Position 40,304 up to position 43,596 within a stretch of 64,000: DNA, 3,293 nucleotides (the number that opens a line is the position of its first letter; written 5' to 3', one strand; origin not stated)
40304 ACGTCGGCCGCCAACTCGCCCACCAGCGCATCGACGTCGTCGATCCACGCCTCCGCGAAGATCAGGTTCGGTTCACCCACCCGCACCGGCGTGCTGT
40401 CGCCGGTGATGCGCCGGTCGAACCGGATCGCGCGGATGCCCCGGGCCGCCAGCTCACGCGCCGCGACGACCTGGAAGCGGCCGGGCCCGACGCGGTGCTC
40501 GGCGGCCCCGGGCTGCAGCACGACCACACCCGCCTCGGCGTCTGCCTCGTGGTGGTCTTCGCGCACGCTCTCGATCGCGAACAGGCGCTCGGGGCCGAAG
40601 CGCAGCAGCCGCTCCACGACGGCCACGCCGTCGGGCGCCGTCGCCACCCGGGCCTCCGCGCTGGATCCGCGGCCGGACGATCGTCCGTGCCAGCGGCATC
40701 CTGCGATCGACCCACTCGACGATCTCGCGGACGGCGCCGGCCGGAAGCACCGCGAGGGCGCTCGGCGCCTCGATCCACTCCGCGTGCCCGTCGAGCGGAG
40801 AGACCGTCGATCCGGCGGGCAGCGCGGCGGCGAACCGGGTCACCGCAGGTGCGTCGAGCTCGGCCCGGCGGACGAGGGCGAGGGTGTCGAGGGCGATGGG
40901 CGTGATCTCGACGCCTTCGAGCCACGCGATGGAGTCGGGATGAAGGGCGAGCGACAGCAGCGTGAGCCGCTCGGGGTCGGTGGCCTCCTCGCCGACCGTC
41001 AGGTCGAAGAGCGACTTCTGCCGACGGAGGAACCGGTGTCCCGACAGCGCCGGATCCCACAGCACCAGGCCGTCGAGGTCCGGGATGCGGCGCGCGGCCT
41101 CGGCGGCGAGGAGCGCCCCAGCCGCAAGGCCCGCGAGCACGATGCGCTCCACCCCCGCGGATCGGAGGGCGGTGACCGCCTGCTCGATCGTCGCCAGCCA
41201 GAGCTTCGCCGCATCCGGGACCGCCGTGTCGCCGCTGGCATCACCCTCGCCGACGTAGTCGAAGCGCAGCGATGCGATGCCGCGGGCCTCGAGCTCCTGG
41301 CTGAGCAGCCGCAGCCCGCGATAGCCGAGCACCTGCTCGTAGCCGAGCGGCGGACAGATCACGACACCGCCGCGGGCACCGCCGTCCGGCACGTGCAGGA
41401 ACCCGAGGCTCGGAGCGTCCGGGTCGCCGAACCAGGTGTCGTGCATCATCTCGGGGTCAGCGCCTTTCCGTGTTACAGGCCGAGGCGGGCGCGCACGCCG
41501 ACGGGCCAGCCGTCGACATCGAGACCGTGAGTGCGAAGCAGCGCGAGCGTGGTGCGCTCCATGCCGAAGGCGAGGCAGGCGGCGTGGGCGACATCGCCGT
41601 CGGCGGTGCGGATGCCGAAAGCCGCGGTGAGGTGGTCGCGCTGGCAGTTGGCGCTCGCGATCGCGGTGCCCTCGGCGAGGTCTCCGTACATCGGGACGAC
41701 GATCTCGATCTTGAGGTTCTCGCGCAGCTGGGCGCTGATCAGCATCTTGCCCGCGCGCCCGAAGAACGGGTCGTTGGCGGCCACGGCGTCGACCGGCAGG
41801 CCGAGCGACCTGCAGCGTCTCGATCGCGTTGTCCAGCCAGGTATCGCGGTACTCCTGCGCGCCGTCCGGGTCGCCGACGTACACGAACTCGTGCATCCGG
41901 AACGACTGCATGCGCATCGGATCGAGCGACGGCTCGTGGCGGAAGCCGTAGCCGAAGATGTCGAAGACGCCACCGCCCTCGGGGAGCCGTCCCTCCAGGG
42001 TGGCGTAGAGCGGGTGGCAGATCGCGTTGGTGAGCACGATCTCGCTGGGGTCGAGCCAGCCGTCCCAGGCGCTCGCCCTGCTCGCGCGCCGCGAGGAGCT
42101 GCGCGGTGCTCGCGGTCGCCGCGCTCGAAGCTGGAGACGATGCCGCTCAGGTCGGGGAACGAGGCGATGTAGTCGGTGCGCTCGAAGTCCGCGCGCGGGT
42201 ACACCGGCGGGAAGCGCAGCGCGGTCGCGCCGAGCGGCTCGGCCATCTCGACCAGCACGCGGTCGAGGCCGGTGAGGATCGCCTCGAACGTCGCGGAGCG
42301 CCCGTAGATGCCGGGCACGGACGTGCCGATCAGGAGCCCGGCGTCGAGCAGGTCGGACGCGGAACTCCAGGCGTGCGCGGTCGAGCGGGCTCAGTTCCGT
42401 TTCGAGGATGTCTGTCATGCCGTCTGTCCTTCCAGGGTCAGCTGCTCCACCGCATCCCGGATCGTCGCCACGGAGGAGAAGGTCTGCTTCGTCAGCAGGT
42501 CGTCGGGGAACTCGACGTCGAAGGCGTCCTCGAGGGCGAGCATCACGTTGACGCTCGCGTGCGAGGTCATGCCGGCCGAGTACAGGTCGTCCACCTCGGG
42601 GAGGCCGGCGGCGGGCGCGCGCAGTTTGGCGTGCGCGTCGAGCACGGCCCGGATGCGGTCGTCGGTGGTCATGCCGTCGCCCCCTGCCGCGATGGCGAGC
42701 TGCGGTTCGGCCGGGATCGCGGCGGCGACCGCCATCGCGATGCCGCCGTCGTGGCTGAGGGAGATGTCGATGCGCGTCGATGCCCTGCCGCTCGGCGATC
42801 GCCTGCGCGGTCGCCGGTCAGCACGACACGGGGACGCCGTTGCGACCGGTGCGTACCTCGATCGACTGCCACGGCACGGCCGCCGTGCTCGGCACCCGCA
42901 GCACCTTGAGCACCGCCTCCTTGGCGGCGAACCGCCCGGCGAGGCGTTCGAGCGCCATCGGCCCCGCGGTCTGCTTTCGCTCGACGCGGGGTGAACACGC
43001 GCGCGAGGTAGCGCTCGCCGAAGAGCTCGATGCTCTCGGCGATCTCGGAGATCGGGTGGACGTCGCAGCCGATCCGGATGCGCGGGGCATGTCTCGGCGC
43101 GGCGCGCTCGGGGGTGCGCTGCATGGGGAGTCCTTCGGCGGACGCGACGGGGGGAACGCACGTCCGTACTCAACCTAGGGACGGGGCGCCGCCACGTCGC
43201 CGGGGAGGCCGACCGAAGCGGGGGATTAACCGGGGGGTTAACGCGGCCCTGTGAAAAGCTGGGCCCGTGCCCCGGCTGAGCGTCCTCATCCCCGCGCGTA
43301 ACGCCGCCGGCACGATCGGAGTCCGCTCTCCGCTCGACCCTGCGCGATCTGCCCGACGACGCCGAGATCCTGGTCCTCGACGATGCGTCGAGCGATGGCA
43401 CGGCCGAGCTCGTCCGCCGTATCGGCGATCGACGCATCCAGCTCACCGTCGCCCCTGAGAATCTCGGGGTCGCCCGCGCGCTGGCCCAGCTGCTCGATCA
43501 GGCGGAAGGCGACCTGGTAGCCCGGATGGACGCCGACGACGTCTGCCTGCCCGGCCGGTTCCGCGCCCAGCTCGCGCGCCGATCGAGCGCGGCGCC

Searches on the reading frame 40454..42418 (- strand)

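Call 10: search_protein_families(library=pfam, proteins=[window:40454-42418:-], max_evalue=0.001)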
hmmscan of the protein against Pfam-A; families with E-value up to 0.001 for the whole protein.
window:40454-42418:- (654 aa): 1 family
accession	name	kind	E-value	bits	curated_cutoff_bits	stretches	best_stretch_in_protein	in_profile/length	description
PF12146.15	Hydrolase_4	-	9.6e-07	28.8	27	1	372-462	23-115/239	Serine aminopeptidase, S33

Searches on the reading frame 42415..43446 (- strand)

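Call 10: search_protein_families(library=pfam, proteins=[window:42415-43446:-], max_evalue=0.001)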
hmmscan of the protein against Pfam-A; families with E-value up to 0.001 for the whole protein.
window:42415-43446:- (343 aa): 1 family
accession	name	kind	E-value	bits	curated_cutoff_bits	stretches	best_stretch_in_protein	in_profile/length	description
PF00550.31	PP-binding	-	0.00039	21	20.8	1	282-327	18-64/67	Phosphopantetheine attachment site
